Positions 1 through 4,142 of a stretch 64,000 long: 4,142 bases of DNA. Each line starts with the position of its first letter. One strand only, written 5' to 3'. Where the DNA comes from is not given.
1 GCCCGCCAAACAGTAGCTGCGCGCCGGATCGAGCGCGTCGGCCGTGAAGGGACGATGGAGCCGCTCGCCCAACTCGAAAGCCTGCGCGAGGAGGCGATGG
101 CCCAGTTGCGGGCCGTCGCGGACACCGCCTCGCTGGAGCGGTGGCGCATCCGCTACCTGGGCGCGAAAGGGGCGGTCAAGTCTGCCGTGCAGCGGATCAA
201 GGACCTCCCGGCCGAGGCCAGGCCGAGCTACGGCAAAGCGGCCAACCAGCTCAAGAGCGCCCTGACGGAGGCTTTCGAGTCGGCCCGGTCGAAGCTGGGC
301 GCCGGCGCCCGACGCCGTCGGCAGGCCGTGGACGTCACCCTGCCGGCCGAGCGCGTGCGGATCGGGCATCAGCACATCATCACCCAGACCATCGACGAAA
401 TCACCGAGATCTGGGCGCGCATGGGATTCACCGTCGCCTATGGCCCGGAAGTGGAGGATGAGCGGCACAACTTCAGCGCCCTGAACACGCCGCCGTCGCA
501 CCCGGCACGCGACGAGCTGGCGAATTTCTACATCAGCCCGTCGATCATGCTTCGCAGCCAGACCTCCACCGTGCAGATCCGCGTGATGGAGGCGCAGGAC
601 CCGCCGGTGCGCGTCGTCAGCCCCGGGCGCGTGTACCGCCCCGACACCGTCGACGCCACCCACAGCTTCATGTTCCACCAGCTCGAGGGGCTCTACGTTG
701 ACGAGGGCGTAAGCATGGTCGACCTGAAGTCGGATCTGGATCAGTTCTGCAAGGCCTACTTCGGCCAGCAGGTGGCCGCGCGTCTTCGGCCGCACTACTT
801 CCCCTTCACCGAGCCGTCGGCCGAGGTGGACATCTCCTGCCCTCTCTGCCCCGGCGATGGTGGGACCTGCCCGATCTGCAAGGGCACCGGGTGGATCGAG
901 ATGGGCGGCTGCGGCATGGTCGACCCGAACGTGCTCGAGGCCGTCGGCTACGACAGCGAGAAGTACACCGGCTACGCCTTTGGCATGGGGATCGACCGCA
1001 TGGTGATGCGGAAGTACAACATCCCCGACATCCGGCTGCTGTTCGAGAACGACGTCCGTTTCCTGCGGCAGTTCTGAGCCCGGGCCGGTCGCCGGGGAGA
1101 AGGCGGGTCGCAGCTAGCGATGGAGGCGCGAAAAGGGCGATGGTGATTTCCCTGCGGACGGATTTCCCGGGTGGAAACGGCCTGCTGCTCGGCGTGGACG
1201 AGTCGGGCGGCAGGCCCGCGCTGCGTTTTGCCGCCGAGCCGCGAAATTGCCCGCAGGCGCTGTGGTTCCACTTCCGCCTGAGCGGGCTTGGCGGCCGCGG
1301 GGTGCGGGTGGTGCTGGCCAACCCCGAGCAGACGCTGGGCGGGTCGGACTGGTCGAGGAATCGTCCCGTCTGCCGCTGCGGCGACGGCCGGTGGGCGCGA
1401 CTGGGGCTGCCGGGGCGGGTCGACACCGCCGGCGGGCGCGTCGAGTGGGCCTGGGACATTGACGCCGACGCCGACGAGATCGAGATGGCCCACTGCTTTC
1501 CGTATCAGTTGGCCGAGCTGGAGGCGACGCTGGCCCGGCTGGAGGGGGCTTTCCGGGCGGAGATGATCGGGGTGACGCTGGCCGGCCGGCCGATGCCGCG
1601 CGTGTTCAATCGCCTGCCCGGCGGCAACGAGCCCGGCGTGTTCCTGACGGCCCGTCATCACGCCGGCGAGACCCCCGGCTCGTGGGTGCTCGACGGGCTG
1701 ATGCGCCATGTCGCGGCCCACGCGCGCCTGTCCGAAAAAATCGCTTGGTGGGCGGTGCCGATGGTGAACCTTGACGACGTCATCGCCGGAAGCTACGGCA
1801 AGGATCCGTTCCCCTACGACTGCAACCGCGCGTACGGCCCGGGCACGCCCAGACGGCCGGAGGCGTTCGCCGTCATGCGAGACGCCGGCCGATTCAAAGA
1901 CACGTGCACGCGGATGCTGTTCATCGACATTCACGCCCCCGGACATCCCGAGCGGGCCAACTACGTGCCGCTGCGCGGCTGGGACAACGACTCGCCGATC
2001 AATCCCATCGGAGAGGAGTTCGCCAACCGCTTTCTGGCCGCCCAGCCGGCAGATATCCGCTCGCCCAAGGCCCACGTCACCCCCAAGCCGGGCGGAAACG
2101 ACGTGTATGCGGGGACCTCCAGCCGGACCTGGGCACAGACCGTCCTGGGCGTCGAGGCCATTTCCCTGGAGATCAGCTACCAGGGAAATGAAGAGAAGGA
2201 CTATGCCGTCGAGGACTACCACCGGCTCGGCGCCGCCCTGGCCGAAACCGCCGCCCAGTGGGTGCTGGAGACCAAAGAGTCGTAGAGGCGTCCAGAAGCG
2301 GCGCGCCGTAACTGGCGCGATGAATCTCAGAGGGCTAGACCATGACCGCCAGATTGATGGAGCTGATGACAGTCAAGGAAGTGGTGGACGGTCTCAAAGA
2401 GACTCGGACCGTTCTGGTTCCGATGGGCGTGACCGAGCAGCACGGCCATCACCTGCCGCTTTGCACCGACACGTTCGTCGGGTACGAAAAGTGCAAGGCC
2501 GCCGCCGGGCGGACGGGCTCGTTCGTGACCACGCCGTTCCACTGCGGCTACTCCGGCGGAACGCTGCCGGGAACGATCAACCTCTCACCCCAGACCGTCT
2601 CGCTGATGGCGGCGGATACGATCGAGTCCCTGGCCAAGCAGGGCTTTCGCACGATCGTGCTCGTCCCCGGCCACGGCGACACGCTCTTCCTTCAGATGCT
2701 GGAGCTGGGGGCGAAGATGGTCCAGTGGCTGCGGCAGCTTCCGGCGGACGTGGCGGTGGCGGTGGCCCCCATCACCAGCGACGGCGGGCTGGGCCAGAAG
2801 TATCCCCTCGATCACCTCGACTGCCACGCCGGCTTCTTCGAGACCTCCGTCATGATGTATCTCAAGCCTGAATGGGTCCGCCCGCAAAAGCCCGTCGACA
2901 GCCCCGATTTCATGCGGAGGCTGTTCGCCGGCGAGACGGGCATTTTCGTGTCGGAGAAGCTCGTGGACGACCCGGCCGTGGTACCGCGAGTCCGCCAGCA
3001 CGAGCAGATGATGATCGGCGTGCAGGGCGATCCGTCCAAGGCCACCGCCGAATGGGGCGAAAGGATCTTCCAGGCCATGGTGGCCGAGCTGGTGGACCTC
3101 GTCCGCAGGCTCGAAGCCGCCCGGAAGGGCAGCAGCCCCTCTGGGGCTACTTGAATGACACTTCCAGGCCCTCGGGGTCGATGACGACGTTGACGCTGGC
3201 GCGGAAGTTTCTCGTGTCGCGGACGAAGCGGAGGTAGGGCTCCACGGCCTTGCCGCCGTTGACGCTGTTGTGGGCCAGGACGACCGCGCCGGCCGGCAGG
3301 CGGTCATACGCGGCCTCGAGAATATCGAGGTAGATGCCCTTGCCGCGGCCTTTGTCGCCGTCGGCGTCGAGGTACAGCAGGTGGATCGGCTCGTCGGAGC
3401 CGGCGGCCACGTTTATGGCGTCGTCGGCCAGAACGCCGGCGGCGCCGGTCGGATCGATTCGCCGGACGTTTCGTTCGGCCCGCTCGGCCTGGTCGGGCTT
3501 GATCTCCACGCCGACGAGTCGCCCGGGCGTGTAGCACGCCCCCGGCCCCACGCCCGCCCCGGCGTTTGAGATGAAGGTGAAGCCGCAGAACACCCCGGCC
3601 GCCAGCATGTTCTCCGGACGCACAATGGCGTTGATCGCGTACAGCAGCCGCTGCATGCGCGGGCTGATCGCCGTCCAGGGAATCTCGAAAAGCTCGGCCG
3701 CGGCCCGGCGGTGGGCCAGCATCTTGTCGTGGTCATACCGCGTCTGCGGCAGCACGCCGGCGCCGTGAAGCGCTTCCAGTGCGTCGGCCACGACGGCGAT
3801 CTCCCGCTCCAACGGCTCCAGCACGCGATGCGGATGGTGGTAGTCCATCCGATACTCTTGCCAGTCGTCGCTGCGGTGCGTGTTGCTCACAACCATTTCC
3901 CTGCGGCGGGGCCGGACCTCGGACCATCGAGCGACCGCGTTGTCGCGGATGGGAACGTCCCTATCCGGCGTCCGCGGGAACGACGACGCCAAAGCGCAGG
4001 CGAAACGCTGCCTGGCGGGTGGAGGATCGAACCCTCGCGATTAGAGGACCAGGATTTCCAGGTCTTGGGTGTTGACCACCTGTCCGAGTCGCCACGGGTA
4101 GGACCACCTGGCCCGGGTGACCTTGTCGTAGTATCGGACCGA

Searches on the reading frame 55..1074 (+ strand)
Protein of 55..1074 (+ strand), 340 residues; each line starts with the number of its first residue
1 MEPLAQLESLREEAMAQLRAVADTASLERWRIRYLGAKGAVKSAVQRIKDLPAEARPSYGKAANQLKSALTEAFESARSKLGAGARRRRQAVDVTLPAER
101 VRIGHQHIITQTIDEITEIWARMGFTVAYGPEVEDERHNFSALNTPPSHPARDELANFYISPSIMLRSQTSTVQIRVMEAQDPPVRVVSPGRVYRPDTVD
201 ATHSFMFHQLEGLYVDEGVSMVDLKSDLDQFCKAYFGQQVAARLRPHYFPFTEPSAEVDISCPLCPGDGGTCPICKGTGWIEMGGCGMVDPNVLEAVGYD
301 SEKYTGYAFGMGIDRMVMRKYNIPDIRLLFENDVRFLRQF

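Call 16: search_protein_families(library=pfam, proteins=[window:55-1074:+], max_evalue=0.001)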
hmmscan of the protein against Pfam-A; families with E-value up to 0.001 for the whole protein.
window:55-1074:+ (340 aa): 2 families
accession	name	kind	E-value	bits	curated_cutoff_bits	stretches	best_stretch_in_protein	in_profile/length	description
PF01409.25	tRNA-synt_2d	-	4e-95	318.4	19.8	1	92-340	2-246/246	tRNA synthetases class II core domain (F)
PF02912.23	Phe_tRNA-synt_N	-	4.9e-17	62.1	22.3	1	23-87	2-66/69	Aminoacyl tRNA synthetase class II, N-terminal domain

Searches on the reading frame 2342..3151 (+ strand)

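Call 16: search_protein_families(library=pfam, proteins=[window:2342-3151:+], max_evalue=0.001)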
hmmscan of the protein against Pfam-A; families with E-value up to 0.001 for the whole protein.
window:2342-3151:+ (270 aa): 1 family
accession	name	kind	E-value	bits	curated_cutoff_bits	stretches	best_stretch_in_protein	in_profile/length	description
PF02633.19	Creatininase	-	4.3e-51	174.1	31.3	1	8-254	2-238/238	Creatinine amidohydrolase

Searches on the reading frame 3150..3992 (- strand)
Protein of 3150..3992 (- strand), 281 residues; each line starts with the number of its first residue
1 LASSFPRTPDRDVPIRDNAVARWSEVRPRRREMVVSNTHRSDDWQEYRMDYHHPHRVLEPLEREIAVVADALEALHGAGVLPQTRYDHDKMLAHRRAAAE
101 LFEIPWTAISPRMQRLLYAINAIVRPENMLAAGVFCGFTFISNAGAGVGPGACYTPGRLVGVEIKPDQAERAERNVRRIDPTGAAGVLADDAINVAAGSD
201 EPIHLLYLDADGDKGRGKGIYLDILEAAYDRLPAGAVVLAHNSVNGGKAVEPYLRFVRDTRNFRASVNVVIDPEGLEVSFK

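Call 16: search_protein_families(library=pfam, proteins=[window:3150-3992:-], max_evalue=0.001)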
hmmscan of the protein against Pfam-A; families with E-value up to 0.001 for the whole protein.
window:3150-3992:- (281 aa): 1 family
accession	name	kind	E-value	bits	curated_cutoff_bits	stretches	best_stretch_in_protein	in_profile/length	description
PF13578.12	Methyltransf_24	-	2.6e-05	25.5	26.3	1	132-242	3-104/105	Methyltransferase domain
